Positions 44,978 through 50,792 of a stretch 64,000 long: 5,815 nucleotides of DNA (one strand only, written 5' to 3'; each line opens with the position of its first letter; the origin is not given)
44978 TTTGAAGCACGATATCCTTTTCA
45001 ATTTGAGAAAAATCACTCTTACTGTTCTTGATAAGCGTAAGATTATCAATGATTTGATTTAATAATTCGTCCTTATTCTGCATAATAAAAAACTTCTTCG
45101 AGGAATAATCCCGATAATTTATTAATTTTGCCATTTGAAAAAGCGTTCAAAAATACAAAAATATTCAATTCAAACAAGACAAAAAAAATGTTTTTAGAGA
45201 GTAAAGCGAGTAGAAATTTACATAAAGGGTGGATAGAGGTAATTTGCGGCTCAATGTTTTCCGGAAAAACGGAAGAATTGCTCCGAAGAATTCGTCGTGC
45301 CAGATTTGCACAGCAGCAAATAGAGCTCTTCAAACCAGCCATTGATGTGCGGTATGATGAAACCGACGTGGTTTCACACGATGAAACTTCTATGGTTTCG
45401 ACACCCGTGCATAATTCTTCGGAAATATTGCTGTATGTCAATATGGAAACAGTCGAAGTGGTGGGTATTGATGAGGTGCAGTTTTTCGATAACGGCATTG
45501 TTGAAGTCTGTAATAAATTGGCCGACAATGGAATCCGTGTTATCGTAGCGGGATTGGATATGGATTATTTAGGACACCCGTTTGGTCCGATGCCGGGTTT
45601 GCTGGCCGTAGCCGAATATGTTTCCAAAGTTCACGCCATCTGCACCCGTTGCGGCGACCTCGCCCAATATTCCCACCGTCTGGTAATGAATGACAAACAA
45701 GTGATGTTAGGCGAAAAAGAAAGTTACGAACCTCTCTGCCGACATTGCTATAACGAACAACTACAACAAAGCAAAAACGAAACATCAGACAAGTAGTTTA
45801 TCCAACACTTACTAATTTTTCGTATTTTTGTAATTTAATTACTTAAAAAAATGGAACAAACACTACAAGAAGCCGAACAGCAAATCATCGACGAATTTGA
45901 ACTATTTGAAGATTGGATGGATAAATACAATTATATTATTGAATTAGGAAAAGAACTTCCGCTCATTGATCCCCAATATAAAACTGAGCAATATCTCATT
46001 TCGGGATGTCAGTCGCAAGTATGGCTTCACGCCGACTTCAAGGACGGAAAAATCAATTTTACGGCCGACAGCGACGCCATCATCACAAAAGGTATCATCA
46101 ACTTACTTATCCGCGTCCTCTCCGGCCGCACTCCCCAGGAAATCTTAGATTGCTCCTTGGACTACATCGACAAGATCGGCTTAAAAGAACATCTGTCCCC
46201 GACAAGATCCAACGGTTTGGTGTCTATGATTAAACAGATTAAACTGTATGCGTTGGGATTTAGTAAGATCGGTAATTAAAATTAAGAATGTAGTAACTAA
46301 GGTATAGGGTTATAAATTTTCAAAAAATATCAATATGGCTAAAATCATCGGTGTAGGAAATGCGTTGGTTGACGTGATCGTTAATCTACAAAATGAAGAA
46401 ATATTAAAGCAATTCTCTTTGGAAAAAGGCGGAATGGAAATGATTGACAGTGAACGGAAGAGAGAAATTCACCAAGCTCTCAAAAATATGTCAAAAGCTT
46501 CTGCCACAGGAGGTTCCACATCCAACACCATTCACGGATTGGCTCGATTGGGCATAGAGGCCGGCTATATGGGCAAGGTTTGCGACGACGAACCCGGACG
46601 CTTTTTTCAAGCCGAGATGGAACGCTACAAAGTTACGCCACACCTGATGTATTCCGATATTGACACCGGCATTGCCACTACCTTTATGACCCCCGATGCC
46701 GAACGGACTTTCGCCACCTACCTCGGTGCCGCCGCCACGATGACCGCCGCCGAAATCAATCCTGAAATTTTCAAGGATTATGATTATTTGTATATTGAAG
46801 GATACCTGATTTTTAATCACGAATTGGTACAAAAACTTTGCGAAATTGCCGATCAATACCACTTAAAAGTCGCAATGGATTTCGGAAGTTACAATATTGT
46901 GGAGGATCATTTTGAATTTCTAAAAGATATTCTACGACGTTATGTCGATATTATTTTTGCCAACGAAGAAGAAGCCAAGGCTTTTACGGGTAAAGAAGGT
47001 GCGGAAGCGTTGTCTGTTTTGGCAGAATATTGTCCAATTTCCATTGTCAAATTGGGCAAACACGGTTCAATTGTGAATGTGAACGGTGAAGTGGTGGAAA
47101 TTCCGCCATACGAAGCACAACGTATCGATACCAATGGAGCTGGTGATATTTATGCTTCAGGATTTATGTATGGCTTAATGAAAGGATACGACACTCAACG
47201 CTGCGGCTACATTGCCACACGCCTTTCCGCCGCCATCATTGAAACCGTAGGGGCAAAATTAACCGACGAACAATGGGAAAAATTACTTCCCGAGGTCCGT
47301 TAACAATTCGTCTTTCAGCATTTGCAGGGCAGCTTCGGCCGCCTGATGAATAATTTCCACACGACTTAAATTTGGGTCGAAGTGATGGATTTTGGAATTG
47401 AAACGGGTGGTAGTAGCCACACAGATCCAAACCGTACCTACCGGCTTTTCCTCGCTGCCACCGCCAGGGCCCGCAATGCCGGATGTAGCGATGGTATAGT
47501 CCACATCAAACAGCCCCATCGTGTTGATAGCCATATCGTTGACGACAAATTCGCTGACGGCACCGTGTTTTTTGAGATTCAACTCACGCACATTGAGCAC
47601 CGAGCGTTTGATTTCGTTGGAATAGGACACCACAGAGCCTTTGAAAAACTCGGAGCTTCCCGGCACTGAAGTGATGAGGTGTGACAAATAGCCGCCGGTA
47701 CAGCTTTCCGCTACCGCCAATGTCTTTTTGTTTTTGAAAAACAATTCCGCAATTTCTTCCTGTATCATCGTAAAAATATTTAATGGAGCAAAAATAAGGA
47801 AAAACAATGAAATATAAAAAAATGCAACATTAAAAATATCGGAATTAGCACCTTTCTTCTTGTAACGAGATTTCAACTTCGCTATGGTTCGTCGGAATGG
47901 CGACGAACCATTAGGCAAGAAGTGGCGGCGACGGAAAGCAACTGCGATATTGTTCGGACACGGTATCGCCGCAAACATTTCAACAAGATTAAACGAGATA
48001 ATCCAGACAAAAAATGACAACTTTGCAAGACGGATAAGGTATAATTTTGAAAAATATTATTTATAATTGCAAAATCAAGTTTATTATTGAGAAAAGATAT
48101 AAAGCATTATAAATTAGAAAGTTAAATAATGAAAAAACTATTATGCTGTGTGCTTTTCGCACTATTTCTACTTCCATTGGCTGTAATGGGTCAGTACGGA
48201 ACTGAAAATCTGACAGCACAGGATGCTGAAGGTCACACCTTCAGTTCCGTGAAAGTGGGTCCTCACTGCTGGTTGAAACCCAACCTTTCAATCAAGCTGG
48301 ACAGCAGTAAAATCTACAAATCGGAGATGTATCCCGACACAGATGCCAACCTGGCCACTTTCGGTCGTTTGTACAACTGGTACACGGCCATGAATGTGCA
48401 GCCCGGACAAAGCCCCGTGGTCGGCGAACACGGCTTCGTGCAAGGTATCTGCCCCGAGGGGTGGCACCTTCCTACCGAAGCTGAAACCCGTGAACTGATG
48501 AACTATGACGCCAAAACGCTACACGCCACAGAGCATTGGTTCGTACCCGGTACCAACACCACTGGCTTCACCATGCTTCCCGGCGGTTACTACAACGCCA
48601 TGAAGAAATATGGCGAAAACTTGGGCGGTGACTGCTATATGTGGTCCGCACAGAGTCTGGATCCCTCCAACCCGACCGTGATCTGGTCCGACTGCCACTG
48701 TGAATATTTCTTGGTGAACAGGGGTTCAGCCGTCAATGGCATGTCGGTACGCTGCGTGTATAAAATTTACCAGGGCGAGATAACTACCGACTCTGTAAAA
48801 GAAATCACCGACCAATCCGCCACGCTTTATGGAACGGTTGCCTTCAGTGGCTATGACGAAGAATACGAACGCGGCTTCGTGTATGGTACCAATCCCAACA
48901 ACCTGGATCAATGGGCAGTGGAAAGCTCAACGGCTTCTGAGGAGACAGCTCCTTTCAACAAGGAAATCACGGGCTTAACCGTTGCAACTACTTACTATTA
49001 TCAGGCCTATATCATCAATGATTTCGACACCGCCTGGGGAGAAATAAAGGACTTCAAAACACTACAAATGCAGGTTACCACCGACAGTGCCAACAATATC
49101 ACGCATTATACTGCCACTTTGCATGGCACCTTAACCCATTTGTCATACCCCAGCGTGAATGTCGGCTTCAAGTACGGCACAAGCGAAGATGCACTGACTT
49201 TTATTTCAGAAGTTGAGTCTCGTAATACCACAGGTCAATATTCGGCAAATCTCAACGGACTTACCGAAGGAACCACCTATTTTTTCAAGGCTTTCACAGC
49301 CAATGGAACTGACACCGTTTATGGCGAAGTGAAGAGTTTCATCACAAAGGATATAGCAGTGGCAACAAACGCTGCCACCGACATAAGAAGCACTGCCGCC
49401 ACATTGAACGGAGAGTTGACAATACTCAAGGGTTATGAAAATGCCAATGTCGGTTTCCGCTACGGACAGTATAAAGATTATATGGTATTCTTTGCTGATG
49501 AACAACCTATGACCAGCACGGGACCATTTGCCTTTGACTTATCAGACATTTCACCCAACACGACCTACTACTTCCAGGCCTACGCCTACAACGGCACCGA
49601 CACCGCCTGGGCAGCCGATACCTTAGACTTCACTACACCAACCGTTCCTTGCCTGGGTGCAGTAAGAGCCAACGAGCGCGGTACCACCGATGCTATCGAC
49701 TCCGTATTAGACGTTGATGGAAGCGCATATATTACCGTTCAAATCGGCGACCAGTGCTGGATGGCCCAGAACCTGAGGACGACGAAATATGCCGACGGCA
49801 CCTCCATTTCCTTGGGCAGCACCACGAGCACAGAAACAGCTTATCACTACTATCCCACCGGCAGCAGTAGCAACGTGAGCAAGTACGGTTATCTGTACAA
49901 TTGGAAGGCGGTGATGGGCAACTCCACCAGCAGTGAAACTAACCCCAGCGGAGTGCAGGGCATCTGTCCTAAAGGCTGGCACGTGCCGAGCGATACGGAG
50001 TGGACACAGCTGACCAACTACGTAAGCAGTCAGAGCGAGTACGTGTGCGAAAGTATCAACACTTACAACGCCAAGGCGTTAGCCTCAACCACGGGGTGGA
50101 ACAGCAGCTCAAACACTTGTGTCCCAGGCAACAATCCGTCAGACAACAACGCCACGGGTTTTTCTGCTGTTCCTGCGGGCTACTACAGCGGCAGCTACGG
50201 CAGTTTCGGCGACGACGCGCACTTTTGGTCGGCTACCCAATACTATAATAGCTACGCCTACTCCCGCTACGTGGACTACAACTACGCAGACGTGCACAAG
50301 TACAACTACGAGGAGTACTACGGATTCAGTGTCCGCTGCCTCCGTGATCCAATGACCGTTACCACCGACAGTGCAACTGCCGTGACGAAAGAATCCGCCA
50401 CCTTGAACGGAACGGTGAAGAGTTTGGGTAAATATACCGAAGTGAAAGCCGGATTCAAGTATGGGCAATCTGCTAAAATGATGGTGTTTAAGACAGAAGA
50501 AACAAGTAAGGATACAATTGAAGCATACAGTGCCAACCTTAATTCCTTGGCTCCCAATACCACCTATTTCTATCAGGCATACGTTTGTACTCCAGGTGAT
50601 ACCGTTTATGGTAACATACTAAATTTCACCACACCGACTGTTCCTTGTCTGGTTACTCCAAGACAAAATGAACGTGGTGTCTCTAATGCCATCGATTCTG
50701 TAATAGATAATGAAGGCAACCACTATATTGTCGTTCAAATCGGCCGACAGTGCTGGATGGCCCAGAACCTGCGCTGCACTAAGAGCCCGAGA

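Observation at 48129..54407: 2092-aa protein with six FISUMP domains and seven Ig-like modules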

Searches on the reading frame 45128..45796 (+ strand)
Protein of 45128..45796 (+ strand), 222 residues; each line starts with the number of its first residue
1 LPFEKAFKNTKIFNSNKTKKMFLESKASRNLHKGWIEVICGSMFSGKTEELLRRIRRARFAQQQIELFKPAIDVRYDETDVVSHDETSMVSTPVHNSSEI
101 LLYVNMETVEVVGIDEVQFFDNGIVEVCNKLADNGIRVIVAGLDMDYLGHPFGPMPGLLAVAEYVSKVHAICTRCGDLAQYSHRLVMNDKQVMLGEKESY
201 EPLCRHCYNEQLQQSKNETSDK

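Call 13: search_protein_families(library=pfam, proteins=[window:45128-45796:+], max_evalue=0.001)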
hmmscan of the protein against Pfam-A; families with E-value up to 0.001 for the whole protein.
window:45128-45796:+ (222 aa): 2 families
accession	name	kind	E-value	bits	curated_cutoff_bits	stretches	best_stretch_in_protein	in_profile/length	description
PF00265.24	TK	-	4.5e-54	183.4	20.6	1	34-208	1-176/176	Thymidine kinase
PF24734.1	DUF7685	-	0.00068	19.9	27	0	194-212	18-36/43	Domain of unknown function (DUF7685)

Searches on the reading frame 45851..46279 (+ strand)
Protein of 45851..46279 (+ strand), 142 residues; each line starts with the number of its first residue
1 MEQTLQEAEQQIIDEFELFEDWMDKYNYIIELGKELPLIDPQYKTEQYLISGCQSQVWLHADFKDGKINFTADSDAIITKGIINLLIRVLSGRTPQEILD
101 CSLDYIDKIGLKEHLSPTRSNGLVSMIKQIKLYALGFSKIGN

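Call 13: search_protein_families(library=pfam, proteins=[window:45851-46279:+], max_evalue=0.001)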
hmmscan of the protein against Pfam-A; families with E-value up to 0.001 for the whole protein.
window:45851-46279:+ (142 aa): 1 family
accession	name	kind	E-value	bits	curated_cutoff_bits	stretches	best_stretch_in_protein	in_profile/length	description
PF02657.20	SufE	-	3.9e-49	165.9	27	1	14-131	2-119/121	Fe-S metabolism associated domain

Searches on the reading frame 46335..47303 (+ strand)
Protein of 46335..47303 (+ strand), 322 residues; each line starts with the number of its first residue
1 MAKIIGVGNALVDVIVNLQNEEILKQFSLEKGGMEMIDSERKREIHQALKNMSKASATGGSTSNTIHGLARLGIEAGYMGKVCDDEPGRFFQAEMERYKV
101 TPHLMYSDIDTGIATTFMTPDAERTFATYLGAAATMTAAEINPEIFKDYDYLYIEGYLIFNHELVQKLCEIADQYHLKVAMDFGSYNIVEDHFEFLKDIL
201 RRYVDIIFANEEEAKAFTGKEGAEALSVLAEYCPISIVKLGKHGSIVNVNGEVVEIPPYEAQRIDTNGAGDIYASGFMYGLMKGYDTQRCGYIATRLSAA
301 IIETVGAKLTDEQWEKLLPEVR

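Call 13: search_protein_families(library=pfam, proteins=[window:46335-47303:+], max_evalue=0.001)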
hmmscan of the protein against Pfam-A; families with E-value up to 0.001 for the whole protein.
window:46335-47303:+ (322 aa): 1 family
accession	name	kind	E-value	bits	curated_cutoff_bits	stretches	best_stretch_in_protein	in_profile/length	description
PF00294.29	PfkB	-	8.8e-44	150.5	25.8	1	51-309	28-297/302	pfkB family carbohydrate kinase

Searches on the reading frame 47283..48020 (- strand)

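Call 13: search_protein_families(library=pfam, proteins=[window:47283-48020:-], max_evalue=0.001)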
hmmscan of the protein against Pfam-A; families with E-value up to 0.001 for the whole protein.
window:47283-48020:- (245 aa): 1 family
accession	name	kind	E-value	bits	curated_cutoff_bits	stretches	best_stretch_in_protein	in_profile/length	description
PF02464.23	CinA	-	1.7e-52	177.6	23.5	1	86-238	4-154/155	Competence-damaged protein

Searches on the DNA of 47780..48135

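Call 74: search_rna_families(source=window, start=47780, end=48135, threshold=evalue, max_evalue=1)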
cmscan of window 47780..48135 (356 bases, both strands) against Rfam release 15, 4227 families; matches with E-value up to 1: 0.
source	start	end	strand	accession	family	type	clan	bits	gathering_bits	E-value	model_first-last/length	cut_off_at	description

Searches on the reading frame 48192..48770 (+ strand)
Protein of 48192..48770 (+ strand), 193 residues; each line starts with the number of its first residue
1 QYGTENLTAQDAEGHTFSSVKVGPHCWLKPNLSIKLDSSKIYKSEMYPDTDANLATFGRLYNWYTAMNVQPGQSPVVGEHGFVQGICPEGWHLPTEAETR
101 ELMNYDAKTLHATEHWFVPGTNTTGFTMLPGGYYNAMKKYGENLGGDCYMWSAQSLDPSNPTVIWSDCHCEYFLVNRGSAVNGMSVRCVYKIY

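Call 76: search_protein_families(library=phrogs, proteins=[window:48192-48770:+], max_evalue=0.001)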
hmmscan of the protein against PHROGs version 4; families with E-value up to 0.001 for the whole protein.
window:48192-48770:+ (193 aa): 0 families

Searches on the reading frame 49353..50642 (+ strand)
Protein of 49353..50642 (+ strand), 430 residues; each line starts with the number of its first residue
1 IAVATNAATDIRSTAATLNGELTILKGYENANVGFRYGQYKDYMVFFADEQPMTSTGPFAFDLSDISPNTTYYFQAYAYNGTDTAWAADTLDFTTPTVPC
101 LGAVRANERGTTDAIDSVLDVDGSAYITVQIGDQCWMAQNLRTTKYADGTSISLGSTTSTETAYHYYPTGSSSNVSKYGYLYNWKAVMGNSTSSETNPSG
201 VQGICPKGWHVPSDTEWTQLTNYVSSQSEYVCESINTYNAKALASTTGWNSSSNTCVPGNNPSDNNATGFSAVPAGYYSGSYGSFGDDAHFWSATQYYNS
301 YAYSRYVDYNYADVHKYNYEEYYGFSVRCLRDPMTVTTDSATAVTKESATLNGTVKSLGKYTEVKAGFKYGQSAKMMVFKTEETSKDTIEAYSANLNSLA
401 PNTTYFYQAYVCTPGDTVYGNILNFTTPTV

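Call 37: predict_structure(alignment_id=A1)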
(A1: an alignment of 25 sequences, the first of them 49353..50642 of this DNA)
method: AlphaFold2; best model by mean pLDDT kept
length: 430 residues; sequences in the alignment: 25
mean_pLDDT: 90.3   pTM: 0.76
mean pLDDT of the five models: 90.3, 90.1, 90.2, 87.4, 86.8
residues with pLDDT >= 90: 263; 70-90: 158; 50-70: 9; < 50: 0
segments of 3 or more residues with pLDDT < 50: none
pLDDT, mean of each block of 10 residues (from residue 1): 88 84 87 93 86 88 85 92 89 79 79 83 90 90 95 97 95 91 96 87 92 96 89 91 93 96 88 97 97 96 98 97 98 86 96 83 87 90 77 93 96 79 93
secondary structure, 60 per line:
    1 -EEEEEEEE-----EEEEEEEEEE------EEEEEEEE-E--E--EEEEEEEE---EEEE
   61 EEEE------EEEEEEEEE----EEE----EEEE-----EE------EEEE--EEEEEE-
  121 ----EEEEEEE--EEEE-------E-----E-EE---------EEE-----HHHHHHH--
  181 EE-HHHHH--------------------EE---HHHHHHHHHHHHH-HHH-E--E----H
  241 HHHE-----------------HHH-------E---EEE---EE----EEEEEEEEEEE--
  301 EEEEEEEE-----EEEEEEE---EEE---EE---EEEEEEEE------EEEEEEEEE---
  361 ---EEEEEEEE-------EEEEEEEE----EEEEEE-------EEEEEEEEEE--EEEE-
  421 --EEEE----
elements in order: E2-9 E15-24 E31-38 E46-53 E57-64 E71-79 E84-86 E91-94 E108-111 E114-119 E125-131 E134-137 E164-166 H172-178 H184-188 H214-226 H240-243 E276-278 E288-298 E301-308 E314-320 E324-326 E335-342 E349-357 E364-371 E379-386 E391-396 E404-413 E416-419 E423-426

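Call 39: fold_search(model_id=the predicted structure, library=pdb)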
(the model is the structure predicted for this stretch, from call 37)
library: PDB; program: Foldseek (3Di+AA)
matches with E <= 10: 1958; with E <= 0.001: 318
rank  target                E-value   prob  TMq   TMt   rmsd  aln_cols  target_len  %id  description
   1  6tpw                  1.0e-08  1.00  0.18  0.20  21.0       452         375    9  Crystal structures of FNIII domain one through four of the human leucocyte common antigen-related protein ( LAR) (released 2020-05-13)
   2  7tyj_B                1.1e-08  1.00  0.19  0.22  24.9       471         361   11  Cryo-EM Structure of insulin receptor-related receptor (IRR) in apo-state captured at pH 7. The 3D refinement was focu (released 2023-02-15)
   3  4pbx                  3.0e-08  1.00  0.17  0.13  17.0       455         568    9  Crystal structure of the six N-terminal domains of human receptor protein tyrosine phosphatase sigma (released 2014-11-12)
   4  7v3p_A                5.5e-08  1.00  0.19  0.11  28.4       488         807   11  Cryo-EM structure of the IGF1R/insulin complex (released 2022-08-17)
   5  9bfp_A                6.9e-08  1.00  0.19  0.10  21.3       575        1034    8  Cryo-EM structure of Sevenless extracellular domain (monomer) (released 2025-01-29)
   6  5e52                  7.7e-08  1.00  0.19  0.27  14.7       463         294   10  Crystal structure of human CNTN5 FN1-FN3 domains (released 2016-08-31)
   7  10ft_A                7.7e-08  1.00  0.20  0.17  18.4       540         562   10  Cryo-EM structure of receptor tyrosine kinase ROS1 in complex with NELL2 (released 2026-02-25)
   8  4m4r_A                7.7e-08  1.00  0.18  0.15  44.9       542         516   11  Epha4 ectodomain complex with ephrin a5 (released 2013-10-30)
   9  5e55_B                8.1e-08  1.00  0.18  0.24  16.0       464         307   10  Crystal structure of mouse CNTN6 FN1-FN3 domains (released 2016-08-31)
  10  5e55_A                8.1e-08  1.00  0.18  0.24  15.6       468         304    9  Crystal structure of mouse CNTN6 FN1-FN3 domains (released 2016-08-31)
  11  5e53_D                1.0e-07  1.00  0.17  0.24  16.9       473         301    9  Crystal structure of chicken CNTN1 FN1-FN3 domains (released 2016-08-31)
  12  3l5i                  1.1e-07  1.00  0.17  0.24  17.7       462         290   11  Crystal structure of FnIII domains of human GP130 (Domains 4-6) (released 2010-05-12)
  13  7mrn_A                1.1e-07  1.00  0.17  0.24  16.7       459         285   11  Mouse CNTN5 APP complex (released 2022-01-05)
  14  7mrk_D                1.3e-07  1.00  0.17  0.24  19.1       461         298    9  Chicken CNTN4 APP complex (released 2022-01-05)
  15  5u8r_A                1.5e-07  1.00  0.18  0.10  26.4       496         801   10  Structure of the ectodomain of the human Type 1 insulin-like growth factor receptor (released 2018-02-28)
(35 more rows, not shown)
